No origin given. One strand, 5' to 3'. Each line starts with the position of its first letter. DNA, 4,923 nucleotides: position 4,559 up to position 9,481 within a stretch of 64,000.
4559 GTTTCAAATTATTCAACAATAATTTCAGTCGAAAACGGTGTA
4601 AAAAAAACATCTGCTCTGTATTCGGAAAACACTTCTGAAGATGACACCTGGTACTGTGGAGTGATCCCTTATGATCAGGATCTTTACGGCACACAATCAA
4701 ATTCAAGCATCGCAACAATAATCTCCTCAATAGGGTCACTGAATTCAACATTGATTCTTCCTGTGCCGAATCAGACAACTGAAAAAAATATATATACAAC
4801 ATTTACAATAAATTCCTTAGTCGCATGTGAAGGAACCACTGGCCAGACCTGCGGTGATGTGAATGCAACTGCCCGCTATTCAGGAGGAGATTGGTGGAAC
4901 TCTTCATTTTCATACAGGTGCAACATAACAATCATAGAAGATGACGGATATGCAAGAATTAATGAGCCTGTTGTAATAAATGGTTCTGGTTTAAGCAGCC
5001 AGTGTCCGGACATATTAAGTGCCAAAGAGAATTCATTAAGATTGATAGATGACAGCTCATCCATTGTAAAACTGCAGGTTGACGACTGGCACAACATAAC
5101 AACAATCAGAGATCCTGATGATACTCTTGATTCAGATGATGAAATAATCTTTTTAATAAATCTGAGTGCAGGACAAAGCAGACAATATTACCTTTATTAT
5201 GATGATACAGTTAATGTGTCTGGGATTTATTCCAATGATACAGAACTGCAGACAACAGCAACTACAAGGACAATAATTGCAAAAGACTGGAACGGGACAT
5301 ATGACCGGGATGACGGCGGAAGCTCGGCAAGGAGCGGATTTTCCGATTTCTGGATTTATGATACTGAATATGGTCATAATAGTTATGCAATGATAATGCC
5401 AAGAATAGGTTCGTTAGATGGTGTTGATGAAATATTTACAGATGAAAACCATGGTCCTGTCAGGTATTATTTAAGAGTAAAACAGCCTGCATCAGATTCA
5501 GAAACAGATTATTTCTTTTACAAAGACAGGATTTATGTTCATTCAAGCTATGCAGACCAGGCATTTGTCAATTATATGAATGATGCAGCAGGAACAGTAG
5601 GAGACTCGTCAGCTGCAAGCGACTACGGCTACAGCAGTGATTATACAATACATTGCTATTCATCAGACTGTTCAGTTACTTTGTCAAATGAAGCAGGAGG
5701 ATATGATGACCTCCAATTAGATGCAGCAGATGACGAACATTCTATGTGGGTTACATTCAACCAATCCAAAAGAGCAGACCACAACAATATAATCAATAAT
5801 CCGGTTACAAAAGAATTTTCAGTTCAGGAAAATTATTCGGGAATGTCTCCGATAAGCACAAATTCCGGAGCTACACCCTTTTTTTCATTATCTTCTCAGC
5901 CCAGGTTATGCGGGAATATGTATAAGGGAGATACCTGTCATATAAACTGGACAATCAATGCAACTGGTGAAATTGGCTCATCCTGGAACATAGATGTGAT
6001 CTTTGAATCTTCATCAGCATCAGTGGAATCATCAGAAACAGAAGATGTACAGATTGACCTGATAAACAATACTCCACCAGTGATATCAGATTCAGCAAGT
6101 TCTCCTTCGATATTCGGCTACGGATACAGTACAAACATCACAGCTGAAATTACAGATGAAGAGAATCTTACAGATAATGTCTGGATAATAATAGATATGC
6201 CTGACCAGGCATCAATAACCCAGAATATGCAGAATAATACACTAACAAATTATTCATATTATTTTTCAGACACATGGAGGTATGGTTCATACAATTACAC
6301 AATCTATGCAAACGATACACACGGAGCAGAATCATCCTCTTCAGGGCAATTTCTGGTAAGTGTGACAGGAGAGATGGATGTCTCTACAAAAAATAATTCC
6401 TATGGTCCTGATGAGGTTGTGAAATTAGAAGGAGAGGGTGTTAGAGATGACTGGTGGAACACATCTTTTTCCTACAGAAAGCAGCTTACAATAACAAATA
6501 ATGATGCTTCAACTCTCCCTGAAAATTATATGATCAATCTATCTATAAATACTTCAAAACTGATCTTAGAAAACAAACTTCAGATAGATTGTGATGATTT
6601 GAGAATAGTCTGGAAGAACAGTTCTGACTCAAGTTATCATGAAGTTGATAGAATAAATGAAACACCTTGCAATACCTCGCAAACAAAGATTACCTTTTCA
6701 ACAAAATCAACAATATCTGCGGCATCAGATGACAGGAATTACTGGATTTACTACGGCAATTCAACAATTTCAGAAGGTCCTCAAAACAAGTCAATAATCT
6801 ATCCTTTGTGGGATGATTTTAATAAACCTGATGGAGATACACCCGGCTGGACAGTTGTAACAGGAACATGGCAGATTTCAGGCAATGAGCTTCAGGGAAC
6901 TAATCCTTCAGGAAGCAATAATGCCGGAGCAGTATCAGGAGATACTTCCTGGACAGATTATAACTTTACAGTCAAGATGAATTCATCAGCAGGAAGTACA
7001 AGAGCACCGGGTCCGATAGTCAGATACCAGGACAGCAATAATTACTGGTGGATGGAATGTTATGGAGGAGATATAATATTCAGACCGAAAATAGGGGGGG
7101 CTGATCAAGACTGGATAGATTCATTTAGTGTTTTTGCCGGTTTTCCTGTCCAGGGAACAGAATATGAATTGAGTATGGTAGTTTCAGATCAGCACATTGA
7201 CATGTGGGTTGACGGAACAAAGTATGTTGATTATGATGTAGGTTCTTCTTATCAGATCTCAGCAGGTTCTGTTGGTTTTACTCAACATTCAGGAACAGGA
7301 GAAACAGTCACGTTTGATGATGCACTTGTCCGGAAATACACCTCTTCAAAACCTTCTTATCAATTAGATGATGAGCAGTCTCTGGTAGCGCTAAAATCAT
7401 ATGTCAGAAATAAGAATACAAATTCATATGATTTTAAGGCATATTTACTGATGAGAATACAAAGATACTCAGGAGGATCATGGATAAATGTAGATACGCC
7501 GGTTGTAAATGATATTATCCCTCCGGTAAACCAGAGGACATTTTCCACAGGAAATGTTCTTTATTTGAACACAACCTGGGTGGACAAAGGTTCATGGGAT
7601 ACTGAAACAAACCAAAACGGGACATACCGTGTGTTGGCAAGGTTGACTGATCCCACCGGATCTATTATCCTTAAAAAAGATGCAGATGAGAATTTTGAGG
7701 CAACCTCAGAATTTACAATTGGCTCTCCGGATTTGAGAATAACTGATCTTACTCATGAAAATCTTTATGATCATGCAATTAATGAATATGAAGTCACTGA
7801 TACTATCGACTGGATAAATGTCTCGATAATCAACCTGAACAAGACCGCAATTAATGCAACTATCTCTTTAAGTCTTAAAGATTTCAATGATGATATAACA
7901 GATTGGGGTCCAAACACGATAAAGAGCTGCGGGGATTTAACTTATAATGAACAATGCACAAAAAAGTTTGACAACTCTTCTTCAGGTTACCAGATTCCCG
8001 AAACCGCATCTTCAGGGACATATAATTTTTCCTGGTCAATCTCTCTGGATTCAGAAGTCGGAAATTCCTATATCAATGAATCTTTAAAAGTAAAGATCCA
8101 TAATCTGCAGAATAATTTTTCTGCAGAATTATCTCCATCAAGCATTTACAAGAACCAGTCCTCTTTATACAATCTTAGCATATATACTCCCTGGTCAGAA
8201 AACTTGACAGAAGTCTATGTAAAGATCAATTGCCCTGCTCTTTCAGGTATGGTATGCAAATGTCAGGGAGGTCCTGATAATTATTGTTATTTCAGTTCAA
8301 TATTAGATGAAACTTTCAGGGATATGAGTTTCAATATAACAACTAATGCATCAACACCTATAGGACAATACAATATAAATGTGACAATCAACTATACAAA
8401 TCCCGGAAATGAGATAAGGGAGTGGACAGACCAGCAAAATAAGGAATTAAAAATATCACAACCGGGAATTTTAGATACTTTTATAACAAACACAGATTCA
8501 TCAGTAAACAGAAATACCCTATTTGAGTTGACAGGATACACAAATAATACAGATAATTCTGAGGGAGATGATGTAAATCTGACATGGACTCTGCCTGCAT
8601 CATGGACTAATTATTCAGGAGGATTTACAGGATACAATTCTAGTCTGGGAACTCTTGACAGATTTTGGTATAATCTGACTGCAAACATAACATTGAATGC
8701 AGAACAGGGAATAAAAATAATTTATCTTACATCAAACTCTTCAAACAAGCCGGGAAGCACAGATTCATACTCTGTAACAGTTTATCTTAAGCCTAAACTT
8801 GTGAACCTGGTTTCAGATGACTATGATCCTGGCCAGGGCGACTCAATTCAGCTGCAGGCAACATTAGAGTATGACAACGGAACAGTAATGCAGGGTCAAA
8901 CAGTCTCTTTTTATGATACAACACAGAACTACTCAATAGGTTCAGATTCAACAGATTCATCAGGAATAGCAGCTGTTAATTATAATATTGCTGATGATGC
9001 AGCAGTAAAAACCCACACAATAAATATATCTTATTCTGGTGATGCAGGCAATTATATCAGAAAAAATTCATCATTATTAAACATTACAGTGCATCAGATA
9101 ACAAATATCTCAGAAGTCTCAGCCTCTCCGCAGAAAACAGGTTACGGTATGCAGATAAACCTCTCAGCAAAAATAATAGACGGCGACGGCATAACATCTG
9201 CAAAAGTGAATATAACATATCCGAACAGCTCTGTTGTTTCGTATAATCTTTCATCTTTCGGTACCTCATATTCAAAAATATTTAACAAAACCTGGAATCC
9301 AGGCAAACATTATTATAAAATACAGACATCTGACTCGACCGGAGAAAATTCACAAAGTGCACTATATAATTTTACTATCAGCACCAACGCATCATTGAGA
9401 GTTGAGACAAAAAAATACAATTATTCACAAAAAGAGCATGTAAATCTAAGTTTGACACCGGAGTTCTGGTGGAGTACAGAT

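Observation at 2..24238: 5'-truncated giant (>8,049 aa) heavily sequon-studded surface protein built from reiterated DUF2341-like/LamG/Ig/CARDB modules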

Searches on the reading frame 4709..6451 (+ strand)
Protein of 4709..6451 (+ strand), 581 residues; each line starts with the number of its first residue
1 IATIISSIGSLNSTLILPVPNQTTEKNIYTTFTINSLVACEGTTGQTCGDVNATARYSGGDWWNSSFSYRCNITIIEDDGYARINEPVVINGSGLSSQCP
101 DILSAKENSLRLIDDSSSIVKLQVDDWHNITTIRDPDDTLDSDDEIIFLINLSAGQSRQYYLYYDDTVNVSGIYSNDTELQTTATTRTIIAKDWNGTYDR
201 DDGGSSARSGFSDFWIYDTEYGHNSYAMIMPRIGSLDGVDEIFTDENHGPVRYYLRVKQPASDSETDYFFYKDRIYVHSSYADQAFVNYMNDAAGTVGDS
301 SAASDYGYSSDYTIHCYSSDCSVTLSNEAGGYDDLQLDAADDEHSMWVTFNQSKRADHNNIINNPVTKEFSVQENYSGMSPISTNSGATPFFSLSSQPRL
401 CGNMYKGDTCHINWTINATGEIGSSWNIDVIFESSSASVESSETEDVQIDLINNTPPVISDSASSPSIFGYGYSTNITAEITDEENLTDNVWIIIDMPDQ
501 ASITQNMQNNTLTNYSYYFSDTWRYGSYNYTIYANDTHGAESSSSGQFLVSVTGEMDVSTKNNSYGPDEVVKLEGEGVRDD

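Call 18: search_protein_families(library=pfam, proteins=[window:4709-6451:+], max_evalue=0.05)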
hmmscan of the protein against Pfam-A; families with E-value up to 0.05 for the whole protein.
window:4709-6451:+ (581 aa): 1 family
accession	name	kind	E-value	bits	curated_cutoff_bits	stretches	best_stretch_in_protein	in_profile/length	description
PF19077.6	Big_13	-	0.032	15.2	27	1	481-549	33-99/102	Bacterial Ig-like domain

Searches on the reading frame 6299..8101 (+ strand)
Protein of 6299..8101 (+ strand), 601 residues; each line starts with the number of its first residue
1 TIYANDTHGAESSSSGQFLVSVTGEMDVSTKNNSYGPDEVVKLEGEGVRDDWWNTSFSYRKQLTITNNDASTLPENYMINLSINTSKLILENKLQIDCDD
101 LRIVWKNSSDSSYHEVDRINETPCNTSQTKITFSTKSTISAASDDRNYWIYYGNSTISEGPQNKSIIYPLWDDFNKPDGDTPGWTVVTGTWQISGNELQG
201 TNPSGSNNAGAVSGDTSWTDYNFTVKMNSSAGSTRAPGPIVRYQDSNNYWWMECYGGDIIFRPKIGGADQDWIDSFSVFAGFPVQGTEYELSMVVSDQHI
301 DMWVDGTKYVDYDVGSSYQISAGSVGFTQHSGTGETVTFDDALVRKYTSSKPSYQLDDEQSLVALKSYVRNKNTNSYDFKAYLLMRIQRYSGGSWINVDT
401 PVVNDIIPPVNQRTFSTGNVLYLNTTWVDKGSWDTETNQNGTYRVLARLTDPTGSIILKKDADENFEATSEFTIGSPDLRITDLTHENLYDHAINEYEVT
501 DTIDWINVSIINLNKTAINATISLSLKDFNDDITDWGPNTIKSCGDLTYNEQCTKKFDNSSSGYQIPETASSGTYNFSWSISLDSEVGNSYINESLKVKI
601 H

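Call 18: search_protein_families(library=pfam, proteins=[window:6299-8101:+], max_evalue=0.05)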
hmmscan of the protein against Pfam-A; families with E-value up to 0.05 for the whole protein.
window:6299-8101:+ (601 aa): 1 family
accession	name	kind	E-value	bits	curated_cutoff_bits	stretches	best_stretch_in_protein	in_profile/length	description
PF10102.14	DUF2341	-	0.00038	21.3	23.4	1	97-186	1-83/84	Domain of unknown function (DUF2341)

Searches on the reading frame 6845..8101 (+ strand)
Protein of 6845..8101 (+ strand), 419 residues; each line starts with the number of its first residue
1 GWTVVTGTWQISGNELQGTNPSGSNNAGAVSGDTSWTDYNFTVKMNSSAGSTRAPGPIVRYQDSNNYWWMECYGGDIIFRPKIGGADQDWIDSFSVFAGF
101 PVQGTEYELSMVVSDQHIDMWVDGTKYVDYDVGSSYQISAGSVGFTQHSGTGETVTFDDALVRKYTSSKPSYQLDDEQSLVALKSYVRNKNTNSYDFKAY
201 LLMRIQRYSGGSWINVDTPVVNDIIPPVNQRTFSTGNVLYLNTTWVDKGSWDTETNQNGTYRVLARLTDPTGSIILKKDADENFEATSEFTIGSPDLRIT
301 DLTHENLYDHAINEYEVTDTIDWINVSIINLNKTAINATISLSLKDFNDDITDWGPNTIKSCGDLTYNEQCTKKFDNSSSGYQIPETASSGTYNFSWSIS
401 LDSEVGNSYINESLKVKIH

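Call 63: search_solved_structures(query=window:6845-8101:+, max_evalue=1)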
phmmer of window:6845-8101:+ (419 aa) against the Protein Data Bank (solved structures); distinct sequences matched with E-value up to 1: 0.

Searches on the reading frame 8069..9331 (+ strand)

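Call 18: search_protein_families(library=pfam, proteins=[window:8069-9331:+], max_evalue=0.05)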
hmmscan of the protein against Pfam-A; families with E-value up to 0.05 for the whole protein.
window:8069-9331:+ (421 aa): 3 families
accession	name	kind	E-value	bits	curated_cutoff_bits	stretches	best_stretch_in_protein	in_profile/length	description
PF16640.11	Big_3_5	-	3.5e-08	34.3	35.5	1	256-341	10-87/88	Bacterial Ig-like domain (group 3)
PF02369.22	Big_1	-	0.0002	21.8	34.9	1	258-307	17-68/93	Bacterial Ig-like domain (group 1)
PF08786.17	DcrB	-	0.0013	19.3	27.2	1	79-129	6-55/127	DcrB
